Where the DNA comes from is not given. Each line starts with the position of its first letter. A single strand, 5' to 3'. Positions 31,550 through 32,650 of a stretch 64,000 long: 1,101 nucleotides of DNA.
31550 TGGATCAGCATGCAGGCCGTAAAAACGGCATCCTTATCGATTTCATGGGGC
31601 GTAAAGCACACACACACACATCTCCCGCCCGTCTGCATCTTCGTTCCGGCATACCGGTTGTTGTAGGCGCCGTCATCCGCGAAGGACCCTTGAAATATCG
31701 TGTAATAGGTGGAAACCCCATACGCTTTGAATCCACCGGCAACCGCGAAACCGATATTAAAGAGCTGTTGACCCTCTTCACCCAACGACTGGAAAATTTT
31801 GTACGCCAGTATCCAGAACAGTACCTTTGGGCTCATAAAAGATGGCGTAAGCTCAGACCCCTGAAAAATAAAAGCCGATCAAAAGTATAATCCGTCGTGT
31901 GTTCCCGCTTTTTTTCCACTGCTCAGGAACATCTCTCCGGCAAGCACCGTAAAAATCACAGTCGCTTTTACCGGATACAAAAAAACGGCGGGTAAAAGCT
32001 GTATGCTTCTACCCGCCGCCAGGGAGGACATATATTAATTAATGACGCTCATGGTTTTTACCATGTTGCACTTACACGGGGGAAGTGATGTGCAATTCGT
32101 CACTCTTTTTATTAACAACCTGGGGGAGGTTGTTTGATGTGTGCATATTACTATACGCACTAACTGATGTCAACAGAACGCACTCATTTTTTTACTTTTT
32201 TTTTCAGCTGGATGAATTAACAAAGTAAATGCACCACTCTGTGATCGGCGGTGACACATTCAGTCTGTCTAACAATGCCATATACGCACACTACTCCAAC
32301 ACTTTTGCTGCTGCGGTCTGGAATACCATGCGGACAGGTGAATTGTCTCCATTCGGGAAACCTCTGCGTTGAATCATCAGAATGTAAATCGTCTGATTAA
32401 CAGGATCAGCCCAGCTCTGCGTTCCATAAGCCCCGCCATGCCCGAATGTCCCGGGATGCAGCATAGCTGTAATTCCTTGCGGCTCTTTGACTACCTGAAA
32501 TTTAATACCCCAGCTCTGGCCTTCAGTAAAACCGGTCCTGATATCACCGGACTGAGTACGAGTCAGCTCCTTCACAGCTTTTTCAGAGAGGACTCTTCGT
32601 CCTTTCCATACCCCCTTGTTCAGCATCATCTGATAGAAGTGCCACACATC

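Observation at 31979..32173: Orphan promoter-to-terminator unit predicting a ~160-nt structured sRNA with three C-rich (anti-Shine-Dalgarno-like) motifs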

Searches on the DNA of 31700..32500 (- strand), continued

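Call 39: search_with_rna_model(model_id=R1, sources=[L083, L084, L085, L086, L087, L088, L089, L090, L091, L092, L093, L094, L095, L096, L097, L098, L099, L100, L101, L102, L103, L104, L105, L106, L107, L108, L109, L110, L111, L112, L113, L114, L115, L116, L117, L118, L119, L120, L121, L122, L123, L124, L125, L126, L127, L128, L129, L130, L131, L132, L133, L134, L135, L136, L137, L138, L139, L140, L141, L142, L143, L144, L145, L146, L147, L148, L149, L150, L151, L152, L153, L154, L155], max_evalue=1, make_alignment=true)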
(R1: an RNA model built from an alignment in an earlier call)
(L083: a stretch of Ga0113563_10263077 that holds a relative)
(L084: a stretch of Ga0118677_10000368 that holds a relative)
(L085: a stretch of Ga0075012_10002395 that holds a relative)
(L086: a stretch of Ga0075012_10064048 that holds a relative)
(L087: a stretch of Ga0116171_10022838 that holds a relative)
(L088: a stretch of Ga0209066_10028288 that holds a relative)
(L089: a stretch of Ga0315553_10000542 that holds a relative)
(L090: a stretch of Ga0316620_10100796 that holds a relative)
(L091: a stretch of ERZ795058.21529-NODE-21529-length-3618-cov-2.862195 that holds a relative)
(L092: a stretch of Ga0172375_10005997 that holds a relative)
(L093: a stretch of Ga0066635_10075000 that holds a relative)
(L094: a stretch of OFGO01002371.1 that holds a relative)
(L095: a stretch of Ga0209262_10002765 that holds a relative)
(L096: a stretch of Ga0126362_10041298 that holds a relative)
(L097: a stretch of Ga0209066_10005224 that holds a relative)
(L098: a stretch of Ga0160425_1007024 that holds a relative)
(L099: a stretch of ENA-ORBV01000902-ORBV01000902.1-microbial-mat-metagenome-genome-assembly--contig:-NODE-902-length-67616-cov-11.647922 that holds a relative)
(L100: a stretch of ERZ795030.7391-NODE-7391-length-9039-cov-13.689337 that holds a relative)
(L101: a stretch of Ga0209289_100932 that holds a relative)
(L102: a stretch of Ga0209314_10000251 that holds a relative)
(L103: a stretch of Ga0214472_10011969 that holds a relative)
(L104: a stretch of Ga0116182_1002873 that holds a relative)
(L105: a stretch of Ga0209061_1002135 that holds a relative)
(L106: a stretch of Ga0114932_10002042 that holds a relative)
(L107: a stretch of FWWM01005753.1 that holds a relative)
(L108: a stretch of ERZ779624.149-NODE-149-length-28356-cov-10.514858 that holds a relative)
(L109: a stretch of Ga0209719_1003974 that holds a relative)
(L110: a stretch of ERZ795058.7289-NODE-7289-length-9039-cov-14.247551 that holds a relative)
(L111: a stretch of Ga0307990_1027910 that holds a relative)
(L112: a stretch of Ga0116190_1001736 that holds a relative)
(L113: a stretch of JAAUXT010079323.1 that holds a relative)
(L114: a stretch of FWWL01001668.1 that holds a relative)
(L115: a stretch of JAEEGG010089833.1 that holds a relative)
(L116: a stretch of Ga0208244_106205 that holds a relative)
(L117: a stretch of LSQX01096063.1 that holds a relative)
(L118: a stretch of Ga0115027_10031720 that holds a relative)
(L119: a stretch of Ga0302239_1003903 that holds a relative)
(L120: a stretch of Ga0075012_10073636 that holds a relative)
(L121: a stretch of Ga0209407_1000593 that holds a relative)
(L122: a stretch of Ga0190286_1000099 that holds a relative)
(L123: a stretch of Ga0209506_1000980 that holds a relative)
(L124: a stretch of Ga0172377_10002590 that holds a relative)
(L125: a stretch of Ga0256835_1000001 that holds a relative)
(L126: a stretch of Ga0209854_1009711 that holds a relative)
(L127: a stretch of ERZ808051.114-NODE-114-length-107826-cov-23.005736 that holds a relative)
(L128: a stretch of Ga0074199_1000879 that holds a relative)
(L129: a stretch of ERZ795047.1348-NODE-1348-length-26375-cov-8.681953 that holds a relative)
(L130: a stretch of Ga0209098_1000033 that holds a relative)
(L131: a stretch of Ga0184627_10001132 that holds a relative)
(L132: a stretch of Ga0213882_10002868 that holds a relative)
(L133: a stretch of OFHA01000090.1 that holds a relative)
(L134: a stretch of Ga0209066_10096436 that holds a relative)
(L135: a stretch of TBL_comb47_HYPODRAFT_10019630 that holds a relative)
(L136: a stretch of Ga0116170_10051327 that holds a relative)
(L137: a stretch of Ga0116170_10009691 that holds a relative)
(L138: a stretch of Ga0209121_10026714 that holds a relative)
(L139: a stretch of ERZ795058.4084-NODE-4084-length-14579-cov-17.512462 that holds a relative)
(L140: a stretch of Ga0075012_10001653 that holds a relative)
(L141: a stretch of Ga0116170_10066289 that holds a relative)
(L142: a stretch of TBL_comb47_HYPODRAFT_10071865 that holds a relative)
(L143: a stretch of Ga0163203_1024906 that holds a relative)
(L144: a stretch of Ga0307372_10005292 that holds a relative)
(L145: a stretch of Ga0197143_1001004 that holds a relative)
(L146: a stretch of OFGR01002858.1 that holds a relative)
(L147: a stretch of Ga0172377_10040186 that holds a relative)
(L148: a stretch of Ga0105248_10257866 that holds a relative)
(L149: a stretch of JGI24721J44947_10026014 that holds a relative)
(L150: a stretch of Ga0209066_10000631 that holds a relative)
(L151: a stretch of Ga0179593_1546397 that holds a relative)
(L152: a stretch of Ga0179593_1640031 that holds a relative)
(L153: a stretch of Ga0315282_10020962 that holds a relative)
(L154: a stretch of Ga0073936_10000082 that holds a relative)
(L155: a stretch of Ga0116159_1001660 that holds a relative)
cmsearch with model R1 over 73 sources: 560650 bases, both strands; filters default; matches with E-value up to 1: 72.
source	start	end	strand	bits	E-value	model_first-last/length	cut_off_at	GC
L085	10686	10844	+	192.8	1.4e-44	1-159/159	no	0.53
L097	6344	6502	-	192.8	1.4e-44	1-159/159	no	0.53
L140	5746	5904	+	191.4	3.2e-44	1-159/159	no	0.53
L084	1304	1462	+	189.9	7.2e-44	1-159/159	no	0.53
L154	110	268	+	189.9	7.2e-44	1-159/159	no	0.53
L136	612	769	-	187.2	3.2e-43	1-159/159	no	0.52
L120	992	1150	-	186.2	5.7e-43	1-159/159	no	0.5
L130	6580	6737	+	185.9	7e-43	1-159/159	no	0.5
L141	399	555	+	183.5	2.6e-42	1-159/159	no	0.52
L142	923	1080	+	183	3.4e-42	1-159/159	no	0.54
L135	4124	4282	-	182.7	4e-42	1-159/159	no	0.52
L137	1342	1501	+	182.4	4.9e-42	1-159/159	no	0.53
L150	3242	3400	-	180.6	1.3e-41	1-159/159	no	0.53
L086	679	836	-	178.9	3.5e-41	1-159/159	no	0.54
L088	3968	4125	+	178.9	3.5e-41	1-159/159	no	0.54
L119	4591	4750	-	178.3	4.8e-41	1-159/159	no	0.51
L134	1215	1372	-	177.6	7e-41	1-159/159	no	0.54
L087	782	939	+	177.5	7.7e-41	1-159/159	no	0.49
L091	2294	2452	-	176.3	1.5e-40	1-159/159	no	0.53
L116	1570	1729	-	174.9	3.3e-40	1-159/159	no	0.54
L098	3462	3620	-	173.2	8.5e-40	1-159/159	no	0.52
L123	1674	1833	+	172.2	1.5e-39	1-159/159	no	0.55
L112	9087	9246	+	170.1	4.9e-39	1-159/159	no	0.51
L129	4951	5110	-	170.1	4.9e-39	1-159/159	no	0.51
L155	2634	2793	-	169.6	6.3e-39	1-159/159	no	0.52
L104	10949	11109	+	167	2.7e-38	1-159/159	no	0.5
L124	8565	8725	+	167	2.7e-38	1-159/159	no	0.5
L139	7883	8042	-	166.8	3.1e-38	1-159/159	no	0.52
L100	1006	1165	+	166.1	4.5e-38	1-159/159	no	0.52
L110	7875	8034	-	166.1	4.5e-38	1-159/159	no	0.52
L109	7936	8095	-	165.1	7.7e-38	1-159/159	no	0.52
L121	3288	3447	-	165.1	7.7e-38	1-159/159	no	0.52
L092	5990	6144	-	164.7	1e-37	1-159/159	no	0.54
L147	470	632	+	128.2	7.6e-29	1-159/159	no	0.44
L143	28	195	-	124.8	5.3e-28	1-159/159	no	0.43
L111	836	1004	-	113.5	3e-25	1-159/159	no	0.4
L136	621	652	+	28.6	0.00014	119-150/159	no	0.59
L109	7945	7976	+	26.3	0.00049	119-150/159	no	0.53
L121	3297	3328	+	26.3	0.00049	119-150/159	no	0.53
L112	9206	9237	-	24.7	0.0012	119-150/159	no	0.56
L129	4960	4991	+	24.7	0.0012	119-150/159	no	0.56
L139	7892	7923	+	24.7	0.0012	119-150/159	no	0.56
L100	1125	1156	-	24.7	0.0012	119-150/159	no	0.56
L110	7884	7915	+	24.7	0.0012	119-150/159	no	0.56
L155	2643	2675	+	24.7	0.0012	119-150/159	no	0.42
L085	10804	10835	-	24.2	0.0017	119-150/159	no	0.56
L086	688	719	+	24.2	0.0017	119-150/159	no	0.56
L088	4085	4116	-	24.2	0.0017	119-150/159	no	0.56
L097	6353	6384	+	24.2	0.0017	119-150/159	no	0.56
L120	1001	1032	+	24.2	0.0017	119-150/159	no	0.56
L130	6697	6728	-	24.2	0.0017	119-150/159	no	0.56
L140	5864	5895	-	24.2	0.0017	119-150/159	no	0.56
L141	515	546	-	24.2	0.0017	119-150/159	no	0.56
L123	1793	1824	-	23.6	0.0023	119-150/159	no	0.59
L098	3471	3502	+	23.3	0.0027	119-150/159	no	0.56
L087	899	930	-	22.9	0.0034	119-150/159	no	0.5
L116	1579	1611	+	21.5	0.0075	119-150/159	no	0.55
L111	845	877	+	21.2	0.0087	119-150/159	no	0.55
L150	3251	3282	+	21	0.0097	119-150/159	no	0.59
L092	5999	6030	+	20.4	0.014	119-150/159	no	0.69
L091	2303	2334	+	20.2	0.016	119-150/159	no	0.56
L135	4133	4164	+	19.5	0.023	119-150/159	no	0.59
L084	1422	1453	-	19.5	0.023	119-150/159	no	0.59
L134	1224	1255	+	19.5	0.023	119-150/159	no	0.59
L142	1040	1071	-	19.5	0.023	119-150/159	no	0.59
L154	228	259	-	19.5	0.023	119-150/159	no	0.59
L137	1461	1492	-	19.5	0.023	119-150/159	no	0.59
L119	4600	4631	+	19.1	0.029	119-150/159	no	0.53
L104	11069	11100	-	18.8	0.034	119-150/159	no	0.62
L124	8685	8716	-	18.8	0.034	119-150/159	no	0.62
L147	589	623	-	18.1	0.05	119-150/159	no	0.46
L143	37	70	+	14.1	0.47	119-150/159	no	0.47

Alignment A4: 72 matches aligned to the model, 189 columns, each read 5' to 3' on its own strand. Consensus structure (alignment columns), stored with it:
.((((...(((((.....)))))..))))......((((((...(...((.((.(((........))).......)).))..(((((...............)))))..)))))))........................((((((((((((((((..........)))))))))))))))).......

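Call 49: search_with_rna_model(model_id=R1, sources=[L156, L157, L158, L159, L160, L161], max_evalue=1, show_alignments=5)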
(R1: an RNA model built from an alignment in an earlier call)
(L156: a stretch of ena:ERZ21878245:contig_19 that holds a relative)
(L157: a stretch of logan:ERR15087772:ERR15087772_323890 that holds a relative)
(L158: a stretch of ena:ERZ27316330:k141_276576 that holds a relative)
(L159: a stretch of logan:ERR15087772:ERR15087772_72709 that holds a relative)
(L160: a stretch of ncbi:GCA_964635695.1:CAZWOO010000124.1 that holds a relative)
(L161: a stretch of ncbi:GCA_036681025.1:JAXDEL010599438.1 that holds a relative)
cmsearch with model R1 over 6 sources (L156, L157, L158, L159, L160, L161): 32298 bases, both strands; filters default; matches with E-value up to 1: 10.
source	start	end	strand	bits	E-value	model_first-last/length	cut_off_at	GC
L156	6214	6375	-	133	3e-31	1-159/159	no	0.4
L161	3924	4083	-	128.5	3.7e-30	1-159/159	no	0.5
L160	3915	4078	-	121.5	1.9e-28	1-159/159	no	0.38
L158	1729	1893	-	116.2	3.6e-27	1-159/159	no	0.41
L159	4003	4060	-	64.5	1.4e-14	103-159/159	5'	0.47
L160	3924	3957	+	20.3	0.00085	119-150/159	no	0.5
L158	1738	1771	+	18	0.0031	119-150/159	no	0.47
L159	4012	4044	+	17.2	0.0047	119-150/159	no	0.55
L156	6223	6256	+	16.1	0.009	119-150/159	no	0.47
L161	3933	3966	+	15.3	0.014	119-150/159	no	0.53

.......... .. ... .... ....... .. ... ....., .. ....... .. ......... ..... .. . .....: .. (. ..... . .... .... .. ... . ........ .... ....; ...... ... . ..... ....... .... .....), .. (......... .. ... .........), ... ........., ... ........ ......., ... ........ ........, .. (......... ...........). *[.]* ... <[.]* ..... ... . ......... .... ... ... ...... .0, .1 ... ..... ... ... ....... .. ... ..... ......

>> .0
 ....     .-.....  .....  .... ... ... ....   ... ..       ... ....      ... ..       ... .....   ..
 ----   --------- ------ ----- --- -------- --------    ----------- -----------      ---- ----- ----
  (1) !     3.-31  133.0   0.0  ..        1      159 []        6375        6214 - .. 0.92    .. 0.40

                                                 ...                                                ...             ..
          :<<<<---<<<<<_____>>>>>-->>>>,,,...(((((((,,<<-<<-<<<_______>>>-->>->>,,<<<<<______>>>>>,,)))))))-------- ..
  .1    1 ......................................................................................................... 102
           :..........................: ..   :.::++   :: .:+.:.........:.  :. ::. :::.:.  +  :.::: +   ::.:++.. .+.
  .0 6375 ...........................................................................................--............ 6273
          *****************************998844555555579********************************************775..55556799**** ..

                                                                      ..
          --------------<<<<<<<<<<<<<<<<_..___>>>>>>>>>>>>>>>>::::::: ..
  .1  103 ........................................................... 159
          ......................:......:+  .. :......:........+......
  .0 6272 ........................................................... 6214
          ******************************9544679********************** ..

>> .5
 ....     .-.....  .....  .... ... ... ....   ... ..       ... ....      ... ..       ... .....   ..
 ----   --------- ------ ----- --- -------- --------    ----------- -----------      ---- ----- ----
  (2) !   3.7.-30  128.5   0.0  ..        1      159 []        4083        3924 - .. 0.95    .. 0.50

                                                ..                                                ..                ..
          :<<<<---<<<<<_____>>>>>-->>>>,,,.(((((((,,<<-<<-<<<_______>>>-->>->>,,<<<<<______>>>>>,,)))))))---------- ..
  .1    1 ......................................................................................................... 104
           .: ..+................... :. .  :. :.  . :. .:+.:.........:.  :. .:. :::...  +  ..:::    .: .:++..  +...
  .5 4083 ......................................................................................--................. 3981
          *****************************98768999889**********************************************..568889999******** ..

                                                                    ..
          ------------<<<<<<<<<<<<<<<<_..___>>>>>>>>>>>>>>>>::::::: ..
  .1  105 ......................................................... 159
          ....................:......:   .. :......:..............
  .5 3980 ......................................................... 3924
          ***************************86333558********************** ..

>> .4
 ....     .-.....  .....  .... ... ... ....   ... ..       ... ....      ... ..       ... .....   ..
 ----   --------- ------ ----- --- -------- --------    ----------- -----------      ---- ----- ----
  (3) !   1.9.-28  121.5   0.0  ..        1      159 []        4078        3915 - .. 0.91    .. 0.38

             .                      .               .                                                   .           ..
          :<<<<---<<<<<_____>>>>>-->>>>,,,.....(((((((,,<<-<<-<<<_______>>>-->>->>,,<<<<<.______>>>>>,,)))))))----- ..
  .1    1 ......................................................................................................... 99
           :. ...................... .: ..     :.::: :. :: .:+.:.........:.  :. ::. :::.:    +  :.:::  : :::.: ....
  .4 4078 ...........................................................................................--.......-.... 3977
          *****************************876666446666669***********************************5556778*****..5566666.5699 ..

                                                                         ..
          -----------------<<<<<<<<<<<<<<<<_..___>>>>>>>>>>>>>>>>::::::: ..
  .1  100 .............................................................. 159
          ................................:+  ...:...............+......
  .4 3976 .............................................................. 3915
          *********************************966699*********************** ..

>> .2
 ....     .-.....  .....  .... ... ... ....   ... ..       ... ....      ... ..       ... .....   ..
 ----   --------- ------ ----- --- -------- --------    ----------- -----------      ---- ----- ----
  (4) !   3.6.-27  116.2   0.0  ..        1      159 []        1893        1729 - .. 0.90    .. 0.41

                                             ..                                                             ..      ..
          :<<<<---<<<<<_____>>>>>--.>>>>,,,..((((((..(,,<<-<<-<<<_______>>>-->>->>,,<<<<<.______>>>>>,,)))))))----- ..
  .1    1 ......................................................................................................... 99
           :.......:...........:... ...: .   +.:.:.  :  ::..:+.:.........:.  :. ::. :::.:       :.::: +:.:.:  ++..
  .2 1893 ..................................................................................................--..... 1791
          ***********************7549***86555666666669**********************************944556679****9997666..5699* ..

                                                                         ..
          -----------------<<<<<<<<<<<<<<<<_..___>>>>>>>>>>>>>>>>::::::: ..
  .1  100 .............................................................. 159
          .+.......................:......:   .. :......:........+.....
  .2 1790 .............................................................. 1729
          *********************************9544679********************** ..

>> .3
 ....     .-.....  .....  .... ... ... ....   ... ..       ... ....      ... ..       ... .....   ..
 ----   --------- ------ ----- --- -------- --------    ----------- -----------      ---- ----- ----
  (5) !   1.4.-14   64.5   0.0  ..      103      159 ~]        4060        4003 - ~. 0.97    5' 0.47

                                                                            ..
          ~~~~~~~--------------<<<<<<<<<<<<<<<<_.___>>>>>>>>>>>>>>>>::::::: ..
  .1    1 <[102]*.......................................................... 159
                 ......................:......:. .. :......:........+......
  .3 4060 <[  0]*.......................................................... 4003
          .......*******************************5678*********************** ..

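Call 65: search_with_rna_model(model_id=R1, sources=[L162, L163], max_evalue=0.01)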
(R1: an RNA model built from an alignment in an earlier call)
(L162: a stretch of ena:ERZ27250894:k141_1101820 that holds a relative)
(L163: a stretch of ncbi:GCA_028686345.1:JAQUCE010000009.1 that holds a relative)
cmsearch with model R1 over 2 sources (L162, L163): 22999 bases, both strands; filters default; matches with E-value up to 0.01: 4.
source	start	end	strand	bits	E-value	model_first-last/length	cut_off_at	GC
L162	6901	7066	-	128.8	2.3e-30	1-159/159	no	0.43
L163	6899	7065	-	126.8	7e-30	1-159/159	no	0.43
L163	6908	6941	+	24.8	4.8e-05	119-150/159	no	0.47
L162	6910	6942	+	24.8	4.9e-05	119-150/159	no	0.45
